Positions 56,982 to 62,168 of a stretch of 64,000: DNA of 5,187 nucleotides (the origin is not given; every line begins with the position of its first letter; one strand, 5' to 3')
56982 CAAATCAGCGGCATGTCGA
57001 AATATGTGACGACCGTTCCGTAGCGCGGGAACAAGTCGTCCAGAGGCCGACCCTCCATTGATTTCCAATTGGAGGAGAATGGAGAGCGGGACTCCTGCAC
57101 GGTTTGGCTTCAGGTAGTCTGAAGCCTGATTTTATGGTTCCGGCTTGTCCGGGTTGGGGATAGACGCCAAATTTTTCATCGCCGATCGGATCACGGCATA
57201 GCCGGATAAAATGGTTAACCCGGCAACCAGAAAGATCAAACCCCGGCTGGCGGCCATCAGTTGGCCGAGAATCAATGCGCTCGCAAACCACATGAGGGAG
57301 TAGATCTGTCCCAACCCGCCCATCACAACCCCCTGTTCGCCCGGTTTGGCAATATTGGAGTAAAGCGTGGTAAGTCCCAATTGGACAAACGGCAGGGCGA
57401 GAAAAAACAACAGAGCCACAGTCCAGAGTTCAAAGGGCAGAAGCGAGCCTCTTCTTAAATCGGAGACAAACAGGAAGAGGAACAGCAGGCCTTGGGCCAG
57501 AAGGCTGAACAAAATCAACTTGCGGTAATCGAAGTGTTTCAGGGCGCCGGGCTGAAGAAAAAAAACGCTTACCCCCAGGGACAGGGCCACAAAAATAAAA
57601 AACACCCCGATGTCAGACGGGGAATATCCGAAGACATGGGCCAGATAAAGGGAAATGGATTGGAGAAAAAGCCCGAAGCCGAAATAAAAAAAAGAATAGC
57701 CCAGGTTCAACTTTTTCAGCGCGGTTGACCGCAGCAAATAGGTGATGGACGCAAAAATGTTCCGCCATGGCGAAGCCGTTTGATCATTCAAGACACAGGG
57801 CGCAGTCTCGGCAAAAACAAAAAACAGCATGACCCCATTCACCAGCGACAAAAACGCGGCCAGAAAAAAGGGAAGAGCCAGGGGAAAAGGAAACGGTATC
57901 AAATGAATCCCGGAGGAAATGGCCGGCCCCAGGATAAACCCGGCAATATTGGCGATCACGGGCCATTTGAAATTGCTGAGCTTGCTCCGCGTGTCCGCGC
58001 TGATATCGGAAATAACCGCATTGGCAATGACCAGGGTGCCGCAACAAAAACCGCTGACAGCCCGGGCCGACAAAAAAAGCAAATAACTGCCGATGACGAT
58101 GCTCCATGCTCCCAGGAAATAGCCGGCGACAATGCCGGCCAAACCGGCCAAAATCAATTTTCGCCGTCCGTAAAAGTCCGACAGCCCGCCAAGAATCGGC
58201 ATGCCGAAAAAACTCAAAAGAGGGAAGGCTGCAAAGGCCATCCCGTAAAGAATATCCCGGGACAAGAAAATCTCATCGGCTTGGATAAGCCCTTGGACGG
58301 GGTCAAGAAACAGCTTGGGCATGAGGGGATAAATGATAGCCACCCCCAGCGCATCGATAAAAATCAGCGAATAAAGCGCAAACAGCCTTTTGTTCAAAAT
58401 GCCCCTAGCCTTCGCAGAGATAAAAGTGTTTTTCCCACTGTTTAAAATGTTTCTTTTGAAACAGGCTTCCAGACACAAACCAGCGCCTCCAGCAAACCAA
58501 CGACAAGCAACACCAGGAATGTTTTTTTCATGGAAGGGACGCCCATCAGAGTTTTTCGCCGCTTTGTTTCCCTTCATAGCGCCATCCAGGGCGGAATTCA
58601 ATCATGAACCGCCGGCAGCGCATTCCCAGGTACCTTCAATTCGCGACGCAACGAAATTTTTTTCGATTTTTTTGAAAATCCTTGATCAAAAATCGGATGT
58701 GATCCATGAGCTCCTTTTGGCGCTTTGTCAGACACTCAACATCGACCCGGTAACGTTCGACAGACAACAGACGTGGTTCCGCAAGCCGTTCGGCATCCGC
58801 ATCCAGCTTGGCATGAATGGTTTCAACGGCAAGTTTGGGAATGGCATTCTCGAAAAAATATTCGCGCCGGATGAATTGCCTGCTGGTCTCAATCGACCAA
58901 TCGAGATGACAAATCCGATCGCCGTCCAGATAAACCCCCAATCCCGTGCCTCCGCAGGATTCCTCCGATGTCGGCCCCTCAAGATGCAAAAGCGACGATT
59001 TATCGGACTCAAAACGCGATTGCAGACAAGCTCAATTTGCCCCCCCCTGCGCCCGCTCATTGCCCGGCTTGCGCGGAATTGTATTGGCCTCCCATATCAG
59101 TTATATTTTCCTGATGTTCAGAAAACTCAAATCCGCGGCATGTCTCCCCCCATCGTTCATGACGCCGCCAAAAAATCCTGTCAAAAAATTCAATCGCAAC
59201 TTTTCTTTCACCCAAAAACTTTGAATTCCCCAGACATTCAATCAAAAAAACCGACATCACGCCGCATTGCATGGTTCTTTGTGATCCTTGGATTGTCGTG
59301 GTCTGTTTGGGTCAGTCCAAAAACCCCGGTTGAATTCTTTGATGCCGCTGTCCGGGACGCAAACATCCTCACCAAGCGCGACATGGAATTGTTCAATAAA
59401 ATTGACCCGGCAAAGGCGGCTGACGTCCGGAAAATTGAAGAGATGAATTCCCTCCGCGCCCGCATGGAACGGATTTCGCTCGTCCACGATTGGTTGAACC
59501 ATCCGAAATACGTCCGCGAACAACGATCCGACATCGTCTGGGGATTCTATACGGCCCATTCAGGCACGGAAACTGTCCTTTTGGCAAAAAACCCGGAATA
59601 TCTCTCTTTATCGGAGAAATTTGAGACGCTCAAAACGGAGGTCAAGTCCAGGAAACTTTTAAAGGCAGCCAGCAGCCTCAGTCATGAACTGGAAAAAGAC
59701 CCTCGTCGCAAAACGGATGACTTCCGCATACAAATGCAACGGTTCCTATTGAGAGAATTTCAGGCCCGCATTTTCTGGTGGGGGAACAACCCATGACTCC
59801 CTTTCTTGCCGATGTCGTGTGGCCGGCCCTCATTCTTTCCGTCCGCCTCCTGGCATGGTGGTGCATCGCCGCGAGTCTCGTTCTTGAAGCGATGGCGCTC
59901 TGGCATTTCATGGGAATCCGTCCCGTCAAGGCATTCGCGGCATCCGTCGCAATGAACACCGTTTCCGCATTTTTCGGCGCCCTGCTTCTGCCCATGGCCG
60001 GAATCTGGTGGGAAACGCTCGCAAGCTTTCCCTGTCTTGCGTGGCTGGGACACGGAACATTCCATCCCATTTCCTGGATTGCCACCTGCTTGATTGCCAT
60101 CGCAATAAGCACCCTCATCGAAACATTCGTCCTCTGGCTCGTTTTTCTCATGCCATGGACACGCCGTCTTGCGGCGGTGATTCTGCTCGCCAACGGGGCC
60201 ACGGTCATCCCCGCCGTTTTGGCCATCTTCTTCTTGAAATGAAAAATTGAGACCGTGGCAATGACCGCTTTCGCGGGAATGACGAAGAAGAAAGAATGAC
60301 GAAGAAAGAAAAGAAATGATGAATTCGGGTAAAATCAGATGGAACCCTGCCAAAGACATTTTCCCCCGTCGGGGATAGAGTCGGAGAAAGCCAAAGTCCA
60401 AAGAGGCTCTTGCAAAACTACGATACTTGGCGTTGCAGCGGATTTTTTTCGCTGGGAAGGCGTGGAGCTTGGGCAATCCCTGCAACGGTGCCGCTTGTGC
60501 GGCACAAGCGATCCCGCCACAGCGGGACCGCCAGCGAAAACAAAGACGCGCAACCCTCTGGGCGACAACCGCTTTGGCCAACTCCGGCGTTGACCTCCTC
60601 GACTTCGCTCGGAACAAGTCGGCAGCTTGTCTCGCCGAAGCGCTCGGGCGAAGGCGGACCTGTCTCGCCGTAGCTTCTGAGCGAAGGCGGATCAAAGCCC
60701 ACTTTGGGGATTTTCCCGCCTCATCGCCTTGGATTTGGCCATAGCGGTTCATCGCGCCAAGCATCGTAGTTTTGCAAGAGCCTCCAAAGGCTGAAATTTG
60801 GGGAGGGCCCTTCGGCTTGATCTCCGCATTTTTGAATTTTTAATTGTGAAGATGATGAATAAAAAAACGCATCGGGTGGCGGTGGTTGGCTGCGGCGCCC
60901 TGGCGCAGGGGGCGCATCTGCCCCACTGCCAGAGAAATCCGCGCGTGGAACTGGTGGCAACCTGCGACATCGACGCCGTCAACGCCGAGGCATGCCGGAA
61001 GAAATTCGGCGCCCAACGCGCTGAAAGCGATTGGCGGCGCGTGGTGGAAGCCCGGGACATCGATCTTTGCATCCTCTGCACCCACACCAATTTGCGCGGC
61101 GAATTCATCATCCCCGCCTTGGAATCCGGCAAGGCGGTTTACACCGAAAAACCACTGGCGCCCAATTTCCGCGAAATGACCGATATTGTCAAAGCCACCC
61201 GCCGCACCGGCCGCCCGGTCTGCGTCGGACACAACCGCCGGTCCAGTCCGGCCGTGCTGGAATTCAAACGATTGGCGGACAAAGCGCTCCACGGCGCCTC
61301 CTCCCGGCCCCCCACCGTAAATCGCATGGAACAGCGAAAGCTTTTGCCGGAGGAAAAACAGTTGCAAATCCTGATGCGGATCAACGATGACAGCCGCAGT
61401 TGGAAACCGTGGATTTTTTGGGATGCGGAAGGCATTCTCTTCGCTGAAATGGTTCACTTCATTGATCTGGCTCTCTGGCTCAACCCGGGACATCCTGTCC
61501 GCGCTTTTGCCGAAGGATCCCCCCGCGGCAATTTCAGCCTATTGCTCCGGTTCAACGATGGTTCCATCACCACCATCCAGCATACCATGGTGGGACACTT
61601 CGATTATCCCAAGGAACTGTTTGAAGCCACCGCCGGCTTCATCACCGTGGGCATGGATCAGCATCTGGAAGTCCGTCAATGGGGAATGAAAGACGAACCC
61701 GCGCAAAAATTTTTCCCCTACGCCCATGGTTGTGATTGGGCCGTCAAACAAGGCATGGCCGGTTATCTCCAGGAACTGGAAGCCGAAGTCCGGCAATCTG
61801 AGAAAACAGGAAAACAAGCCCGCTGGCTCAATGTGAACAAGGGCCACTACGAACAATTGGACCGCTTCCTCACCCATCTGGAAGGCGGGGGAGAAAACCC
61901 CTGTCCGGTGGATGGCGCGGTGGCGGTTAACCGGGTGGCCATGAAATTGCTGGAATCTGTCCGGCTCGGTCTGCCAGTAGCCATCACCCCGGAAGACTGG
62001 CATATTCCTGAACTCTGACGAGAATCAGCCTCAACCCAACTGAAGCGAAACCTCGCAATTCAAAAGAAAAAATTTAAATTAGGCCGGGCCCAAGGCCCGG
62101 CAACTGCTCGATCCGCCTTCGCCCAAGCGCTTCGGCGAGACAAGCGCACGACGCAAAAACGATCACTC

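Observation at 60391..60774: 384-bp element flanked by 30-bp near-perfect terminal inverted repeats (MITE-like) between the membrane-protein pair and the Gfo/Idh/MocA gene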

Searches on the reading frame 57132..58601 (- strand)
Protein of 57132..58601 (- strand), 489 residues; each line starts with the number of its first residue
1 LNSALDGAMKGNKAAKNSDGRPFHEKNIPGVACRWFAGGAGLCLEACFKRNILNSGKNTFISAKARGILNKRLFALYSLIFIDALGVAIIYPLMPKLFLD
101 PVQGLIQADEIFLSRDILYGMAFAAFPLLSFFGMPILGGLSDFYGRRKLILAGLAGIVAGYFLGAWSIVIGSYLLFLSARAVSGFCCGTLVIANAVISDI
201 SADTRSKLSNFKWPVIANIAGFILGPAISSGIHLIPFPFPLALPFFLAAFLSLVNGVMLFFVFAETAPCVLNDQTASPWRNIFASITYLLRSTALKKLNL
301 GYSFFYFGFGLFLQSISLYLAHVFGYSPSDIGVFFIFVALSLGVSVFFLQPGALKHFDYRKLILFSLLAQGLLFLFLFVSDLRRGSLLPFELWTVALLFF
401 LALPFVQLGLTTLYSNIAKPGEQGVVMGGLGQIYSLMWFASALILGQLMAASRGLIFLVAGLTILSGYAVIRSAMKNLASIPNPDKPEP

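Call 41: search_protein_families(library=pfam, proteins=[window:57132-58601:-], max_evalue=0.001)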
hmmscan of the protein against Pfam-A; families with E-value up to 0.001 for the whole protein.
window:57132-58601:- (489 aa): 2 families
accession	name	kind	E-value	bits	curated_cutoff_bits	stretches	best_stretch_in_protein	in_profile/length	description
PF07690.21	MFS_1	-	1.6e-24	86.9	33.4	1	77-441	2-346/347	Major Facilitator Superfamily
PF00083.30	Sugar_tr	-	8.5e-07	28.6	22.3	1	116-252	45-185/452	Sugar (and other) transporter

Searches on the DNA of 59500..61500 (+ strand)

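Call 7: search_rna_families(source=window, start=59500, end=61500, threshold=evalue, max_evalue=1, show_alignments=2)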
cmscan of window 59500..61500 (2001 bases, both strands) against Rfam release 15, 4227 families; matches with E-value up to 1: 3.
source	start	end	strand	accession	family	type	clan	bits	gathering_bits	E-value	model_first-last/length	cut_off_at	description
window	60472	60532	-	RF03900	mir-9242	Gene; miRNA;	-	25.4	62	0.15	1-66/66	no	mir-9242 microRNA precursor family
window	61298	61441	-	RF02193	TCL6_3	Gene; lncRNA;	-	17.2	40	0.98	1-139/139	no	T-cell leukemia/lymphoma 6 conserved region 3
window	60488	60611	-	RF02225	sX6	Gene; sRNA;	-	13.7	40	0.96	1-342/342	no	Proteobacterial sRNA sX6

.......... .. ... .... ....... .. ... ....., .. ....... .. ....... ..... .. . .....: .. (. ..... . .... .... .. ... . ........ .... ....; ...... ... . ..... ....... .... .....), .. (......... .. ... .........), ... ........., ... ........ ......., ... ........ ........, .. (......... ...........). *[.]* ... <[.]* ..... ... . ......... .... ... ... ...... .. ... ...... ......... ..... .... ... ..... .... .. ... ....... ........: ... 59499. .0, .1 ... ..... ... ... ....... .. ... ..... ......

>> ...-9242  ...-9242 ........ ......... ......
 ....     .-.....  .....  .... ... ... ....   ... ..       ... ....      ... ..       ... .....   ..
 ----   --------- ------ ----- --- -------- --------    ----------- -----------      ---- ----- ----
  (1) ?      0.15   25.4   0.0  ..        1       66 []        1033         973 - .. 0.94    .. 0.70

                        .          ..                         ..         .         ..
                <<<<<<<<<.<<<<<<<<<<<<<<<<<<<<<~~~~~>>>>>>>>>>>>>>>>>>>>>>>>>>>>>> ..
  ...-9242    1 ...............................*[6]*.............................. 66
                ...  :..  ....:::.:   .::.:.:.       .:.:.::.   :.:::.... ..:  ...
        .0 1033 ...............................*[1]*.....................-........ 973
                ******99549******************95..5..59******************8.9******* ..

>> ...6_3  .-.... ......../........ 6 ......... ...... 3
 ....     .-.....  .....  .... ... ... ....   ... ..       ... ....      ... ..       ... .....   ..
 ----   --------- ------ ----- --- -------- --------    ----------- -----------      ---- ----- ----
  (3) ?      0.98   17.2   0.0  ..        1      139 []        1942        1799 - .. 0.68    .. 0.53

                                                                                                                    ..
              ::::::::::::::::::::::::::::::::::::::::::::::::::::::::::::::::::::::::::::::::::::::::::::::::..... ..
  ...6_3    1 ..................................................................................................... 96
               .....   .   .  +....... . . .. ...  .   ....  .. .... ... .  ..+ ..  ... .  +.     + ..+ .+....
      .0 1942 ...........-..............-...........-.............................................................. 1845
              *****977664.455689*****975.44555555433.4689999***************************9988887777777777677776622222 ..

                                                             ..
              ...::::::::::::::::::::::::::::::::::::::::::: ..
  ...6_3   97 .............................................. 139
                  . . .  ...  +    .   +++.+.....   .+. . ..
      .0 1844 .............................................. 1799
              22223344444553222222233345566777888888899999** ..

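Call 44: search_dna_similar(query=window:60403-60441:+, collection=plasmids, mode=distant, max_evalue=10, max_rows=40)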
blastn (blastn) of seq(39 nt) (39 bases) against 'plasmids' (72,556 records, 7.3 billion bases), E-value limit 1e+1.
Records with a match: 1; places in all: 1; records where one place covers at least 80% of the query: 0.
Best place of each record, by identity: >=99% 1.
By first word of the organism name: Klebsiella 1.
By predicted mobility (MOB-suite, as given by PLSDB): conjugative 1.
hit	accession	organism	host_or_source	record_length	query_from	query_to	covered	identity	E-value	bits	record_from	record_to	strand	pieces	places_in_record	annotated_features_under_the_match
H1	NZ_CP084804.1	Klebsiella quasipneumoniae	Environment,Whole organism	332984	22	39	46%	100.0%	6e+0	34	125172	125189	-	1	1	hypothetical protein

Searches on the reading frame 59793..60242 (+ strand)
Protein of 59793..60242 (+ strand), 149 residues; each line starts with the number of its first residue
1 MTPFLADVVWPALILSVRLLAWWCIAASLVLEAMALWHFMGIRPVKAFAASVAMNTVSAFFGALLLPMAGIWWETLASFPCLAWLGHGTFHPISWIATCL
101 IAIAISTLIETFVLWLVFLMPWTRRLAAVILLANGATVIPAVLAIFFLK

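Call 28: find_encoding_contigs(protein=window:59793-60242:+, flank=10000, max_places=10)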
Protein window:59793-60242:+ (149 aa): 1 contig read that carries it; 1 place shown.
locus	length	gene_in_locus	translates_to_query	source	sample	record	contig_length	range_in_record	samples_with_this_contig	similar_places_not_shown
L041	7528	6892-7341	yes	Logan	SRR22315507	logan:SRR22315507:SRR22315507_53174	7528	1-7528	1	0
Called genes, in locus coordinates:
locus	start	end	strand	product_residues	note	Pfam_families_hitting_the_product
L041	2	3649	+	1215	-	?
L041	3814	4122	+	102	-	PF01740:STAS, PF13466:STAS_2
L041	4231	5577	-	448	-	PF07690:MFS_1, PF00083:Sugar_tr (weak)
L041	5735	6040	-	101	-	-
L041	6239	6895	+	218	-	-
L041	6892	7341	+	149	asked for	-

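Call 41: search_protein_families(library=pfam, proteins=[window:59793-60242:+], max_evalue=0.001)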
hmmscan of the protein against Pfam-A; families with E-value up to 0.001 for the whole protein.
window:59793-60242:+ (149 aa): 0 families

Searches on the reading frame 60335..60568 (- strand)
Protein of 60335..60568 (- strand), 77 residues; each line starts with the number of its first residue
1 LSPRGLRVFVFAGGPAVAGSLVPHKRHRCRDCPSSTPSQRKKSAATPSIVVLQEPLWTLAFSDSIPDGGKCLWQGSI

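Call 99: search_protein_families(library=pfam, proteins=[window:60335-60568:-], max_evalue=1)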
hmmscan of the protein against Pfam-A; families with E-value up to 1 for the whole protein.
window:60335-60568:- (77 aa): 0 families

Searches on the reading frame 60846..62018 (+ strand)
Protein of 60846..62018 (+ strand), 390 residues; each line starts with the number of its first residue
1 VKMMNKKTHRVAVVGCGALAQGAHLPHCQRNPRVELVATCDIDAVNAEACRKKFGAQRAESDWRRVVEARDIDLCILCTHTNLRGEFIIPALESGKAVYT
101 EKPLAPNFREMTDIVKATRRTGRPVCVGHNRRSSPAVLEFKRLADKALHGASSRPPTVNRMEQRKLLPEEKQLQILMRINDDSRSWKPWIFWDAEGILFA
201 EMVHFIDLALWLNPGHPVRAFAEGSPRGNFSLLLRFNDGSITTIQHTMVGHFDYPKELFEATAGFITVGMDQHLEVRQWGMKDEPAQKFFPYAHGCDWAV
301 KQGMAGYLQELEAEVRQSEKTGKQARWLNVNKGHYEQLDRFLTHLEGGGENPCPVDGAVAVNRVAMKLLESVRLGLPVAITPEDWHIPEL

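Call 14: find_encoding_contigs(protein=window:60852-62018:+, flank=10000, max_places=10)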
Protein window:60852-62018:+ (388 aa): no gene with exactly this product is on record in the collection.

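Call 15: find_encoding_contigs(protein=window:60846-62018:+, flank=10000, max_places=10)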
Protein window:60846-62018:+ (390 aa): no gene with exactly this product is on record in the collection.

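Call 16: find_encoding_contigs(protein=window:60855-62018:+, flank=10000, max_places=10)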
Protein window:60855-62018:+ (387 aa): 1 contig read that carries it; 1 place shown.
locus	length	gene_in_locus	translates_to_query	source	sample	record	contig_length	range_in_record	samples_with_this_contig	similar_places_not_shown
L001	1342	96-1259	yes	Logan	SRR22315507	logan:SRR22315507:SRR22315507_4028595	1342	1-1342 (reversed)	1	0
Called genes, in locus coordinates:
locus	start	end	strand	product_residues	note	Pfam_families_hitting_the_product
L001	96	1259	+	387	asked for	PF01408:GFO_IDH_MocA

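Call 23: find_homologous_proteins(query=window:60855-62018:+, max_evalue=1e-60)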
Query window:60855-62018:+ (387 aa): 259 proteins with E <= 1e-60 among 5306 candidates; the best 120 are listed.
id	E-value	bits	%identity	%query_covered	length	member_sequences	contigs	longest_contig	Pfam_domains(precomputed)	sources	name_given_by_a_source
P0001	1.7e-269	911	100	100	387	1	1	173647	PF01408.29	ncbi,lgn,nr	ncbi:MAG: Gfo/Idh/MocA family oxidoreductase [Verrucomicrobiae bacterium]|nr:Gfo/Idh/MocA family oxi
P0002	6.9e-198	675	74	99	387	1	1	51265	PF01408.29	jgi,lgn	-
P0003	2.0e-195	667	73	99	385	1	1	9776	PF01408.29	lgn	-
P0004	2.2e-195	667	73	99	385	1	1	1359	PF01408.29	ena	-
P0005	2.7e-194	664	72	100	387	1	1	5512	PF01408.29,PF03447.23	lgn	-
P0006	3.0e-190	650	70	99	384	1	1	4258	PF01408.29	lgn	-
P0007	2.5e-189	647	71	99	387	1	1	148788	PF01408.29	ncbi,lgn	-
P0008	3.1e-189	647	70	99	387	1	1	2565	PF01408.29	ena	-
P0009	9.6e-189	645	70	99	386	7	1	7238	PF01408.29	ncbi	-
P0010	1.4e-187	641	69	99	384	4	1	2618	PF01408.29,PF22725.2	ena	-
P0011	2.3e-187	641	70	99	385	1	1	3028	PF01408.29,PF22725.2,PF03447.23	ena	-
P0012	4.0e-187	640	73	99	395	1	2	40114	PF01408.29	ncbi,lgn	-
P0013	5.8e-187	639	69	99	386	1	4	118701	PF01408.29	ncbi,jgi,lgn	jgi:predicted dehydrogenase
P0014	6.2e-187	639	70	99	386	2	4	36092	PF01408.29,PF03447.23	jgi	-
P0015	2.0e-186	638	69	99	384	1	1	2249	PF01408.29,PF22725.2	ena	-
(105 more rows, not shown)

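Call 24: find_encoding_contigs(protein=P0002, flank=6000, max_places=3)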
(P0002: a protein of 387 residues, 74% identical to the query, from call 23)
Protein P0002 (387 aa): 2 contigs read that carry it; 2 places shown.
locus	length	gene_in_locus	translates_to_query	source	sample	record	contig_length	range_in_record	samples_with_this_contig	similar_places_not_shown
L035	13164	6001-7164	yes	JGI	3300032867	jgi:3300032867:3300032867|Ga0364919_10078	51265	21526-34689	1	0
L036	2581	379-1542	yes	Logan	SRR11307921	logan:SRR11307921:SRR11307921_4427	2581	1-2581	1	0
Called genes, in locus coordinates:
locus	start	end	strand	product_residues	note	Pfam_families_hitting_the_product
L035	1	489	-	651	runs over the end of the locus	PF01120:Alpha_L_fucos, PF14871:GHL6, PF08532:Glyco_hydro_42M (weak)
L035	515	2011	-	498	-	PF00392:GntR (weak), PF13416:SBP_bac_8 (weak)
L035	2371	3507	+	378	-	PF00392:GntR, PF13377:Peripla_BP_3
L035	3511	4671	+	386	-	PF01408:GFO_IDH_MocA, PF02894:GFO_IDH_MocA_C, PF22725:GFO_IDH_MocA_C3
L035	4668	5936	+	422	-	PF13378:MR_MLE_C (weak)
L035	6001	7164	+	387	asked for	PF01408:GFO_IDH_MocA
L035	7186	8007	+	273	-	PF04951:Peptidase_M55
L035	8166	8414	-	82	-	-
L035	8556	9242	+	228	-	PF00440:TetR_N, PF09209:CecR_C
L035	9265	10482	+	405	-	PF25917:BSH_RND, PF25973:BSH_CzcB (weak), PF25876:HH_MFP_RND, PF25944:Beta-barrel_RND, PF25967:RND-MFP_C, PF25989:YknX_C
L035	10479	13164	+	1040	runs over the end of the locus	PF00873:ACR_tran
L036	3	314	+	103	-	?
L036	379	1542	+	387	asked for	PF01408:GFO_IDH_MocA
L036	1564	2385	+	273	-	PF04951:Peptidase_M55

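Call 25: find_encoding_contigs(protein=P0007, flank=6000, max_places=3)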
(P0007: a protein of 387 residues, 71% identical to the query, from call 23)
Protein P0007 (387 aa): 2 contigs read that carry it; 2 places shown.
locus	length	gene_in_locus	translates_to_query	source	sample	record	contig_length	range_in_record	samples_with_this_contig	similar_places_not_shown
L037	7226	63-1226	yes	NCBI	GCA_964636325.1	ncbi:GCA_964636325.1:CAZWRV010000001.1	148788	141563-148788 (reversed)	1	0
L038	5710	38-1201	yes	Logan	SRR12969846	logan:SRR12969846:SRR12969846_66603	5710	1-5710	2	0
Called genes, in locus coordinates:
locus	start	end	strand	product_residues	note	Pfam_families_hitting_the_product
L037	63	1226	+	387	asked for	PF01408:GFO_IDH_MocA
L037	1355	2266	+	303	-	-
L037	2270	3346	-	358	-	-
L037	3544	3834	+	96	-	PF00381:PTS-HPr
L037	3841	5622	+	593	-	PF05524:PEP-utilisers_N, PF00391:PEP-utilizers, PF02896:PEP-utilizers_C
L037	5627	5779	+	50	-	-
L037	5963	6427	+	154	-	PF00383:dCMP_cyt_deam_1, PF14437:MafB19-deam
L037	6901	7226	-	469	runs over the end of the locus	PF03747:ADP_ribosyl_GH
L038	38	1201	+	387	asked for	PF01408:GFO_IDH_MocA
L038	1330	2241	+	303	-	-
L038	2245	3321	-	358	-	-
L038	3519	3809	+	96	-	PF00381:PTS-HPr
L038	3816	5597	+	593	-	PF05524:PEP-utilisers_N, PF00391:PEP-utilizers, PF02896:PEP-utilizers_C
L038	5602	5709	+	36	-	?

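Call 26: find_encoding_contigs(protein=P0012, flank=6000, max_places=3)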
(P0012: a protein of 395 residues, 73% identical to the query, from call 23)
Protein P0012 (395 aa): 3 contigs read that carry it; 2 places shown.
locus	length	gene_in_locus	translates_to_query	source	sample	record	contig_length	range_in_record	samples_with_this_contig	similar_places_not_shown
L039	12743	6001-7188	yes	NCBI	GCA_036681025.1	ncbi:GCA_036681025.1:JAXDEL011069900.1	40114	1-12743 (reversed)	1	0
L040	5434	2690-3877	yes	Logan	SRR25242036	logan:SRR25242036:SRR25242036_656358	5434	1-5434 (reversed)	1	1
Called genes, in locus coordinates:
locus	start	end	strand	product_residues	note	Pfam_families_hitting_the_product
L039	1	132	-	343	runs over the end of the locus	PF04909:Amidohydro_2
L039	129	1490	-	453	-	PF00370:FGGY_N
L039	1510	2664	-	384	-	PF01979:Amidohydro_1, PF07969:Amidohydro_3 (weak)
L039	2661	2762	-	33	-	-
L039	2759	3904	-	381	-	PF01408:GFO_IDH_MocA, PF22725:GFO_IDH_MocA_C3 (weak)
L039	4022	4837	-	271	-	PF01791:DeoC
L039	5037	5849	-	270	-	PF00392:GntR (weak), PF08220:HTH_DeoR, PF08279:HTH_11, PF25212:HVO_A0114 (weak), PF00455:DeoRC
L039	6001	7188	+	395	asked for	PF01408:GFO_IDH_MocA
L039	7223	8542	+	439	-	PF13378:MR_MLE_C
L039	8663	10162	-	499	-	-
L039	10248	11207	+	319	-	PF00795:CN_hydrolase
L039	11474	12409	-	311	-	-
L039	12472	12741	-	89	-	?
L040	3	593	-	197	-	?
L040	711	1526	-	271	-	PF01791:DeoC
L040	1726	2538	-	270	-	PF00392:GntR (weak), PF08220:HTH_DeoR, PF08279:HTH_11, PF25212:HVO_A0114 (weak), PF00455:DeoRC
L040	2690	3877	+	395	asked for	PF01408:GFO_IDH_MocA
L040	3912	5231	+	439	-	PF13378:MR_MLE_C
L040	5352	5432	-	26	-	?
